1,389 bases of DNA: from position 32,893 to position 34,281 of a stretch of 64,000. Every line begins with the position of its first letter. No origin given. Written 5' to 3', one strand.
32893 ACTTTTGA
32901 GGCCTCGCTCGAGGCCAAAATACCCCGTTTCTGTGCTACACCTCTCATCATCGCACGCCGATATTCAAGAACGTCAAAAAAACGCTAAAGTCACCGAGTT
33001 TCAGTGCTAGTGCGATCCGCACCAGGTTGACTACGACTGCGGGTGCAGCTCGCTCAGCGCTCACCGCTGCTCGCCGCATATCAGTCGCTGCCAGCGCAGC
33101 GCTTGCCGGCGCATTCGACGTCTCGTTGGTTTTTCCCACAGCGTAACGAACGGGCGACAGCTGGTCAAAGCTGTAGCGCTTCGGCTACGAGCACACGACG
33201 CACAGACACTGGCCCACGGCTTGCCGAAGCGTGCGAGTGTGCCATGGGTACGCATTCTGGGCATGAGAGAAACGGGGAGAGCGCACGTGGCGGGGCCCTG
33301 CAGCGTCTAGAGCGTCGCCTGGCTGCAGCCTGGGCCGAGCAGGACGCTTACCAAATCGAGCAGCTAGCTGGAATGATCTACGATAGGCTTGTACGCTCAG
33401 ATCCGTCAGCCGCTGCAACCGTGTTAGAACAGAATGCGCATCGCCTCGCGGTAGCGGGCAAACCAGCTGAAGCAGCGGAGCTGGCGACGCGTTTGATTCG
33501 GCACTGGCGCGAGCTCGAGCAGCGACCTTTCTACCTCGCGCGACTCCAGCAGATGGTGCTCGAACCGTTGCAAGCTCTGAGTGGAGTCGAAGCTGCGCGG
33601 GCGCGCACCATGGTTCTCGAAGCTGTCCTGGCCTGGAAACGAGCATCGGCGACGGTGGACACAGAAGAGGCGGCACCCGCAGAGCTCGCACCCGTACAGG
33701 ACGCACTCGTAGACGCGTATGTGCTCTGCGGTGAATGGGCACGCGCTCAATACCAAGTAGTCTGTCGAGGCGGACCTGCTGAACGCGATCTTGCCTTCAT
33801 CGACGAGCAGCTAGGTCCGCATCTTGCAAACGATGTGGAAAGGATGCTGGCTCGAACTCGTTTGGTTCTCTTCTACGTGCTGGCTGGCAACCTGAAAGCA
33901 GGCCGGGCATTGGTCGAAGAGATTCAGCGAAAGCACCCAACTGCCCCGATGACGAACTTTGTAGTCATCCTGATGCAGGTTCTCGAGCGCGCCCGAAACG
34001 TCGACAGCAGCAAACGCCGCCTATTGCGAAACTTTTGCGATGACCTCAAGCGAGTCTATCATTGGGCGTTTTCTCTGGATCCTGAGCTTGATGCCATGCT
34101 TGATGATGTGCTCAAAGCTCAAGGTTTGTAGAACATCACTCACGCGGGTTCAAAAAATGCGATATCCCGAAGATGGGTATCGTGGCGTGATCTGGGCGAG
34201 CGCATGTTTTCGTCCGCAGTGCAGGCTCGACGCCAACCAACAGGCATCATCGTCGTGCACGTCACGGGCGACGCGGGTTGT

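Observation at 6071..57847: Near-identical 738-bp inverted repeat pair bracketing about 50 kb of housekeeping genes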

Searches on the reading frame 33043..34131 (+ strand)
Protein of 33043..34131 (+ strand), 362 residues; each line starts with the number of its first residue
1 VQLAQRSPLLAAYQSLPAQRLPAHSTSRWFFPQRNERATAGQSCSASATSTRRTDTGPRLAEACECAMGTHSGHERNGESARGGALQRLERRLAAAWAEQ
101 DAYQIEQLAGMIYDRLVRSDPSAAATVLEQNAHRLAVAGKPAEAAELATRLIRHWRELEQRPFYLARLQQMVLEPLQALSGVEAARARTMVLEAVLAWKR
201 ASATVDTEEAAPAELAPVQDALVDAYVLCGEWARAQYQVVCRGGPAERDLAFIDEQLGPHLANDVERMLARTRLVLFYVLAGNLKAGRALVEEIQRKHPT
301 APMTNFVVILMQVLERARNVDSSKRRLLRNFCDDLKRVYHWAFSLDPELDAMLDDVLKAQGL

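Call 49: search_protein_families(library=pfam, max_evalue=0.01, proteins=[window:33043-34131:+])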
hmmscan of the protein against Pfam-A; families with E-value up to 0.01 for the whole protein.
window:33043-34131:+ (362 aa): 2 families
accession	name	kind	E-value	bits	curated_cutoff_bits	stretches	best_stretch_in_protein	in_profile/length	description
PF04190.19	GET4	-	3.9e-05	23.9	30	1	122-344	5-228/257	Golgi to ER traffic protein 4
PF07296.16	TraP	-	0.0086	15.7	25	0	270-333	38-100/202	TraP protein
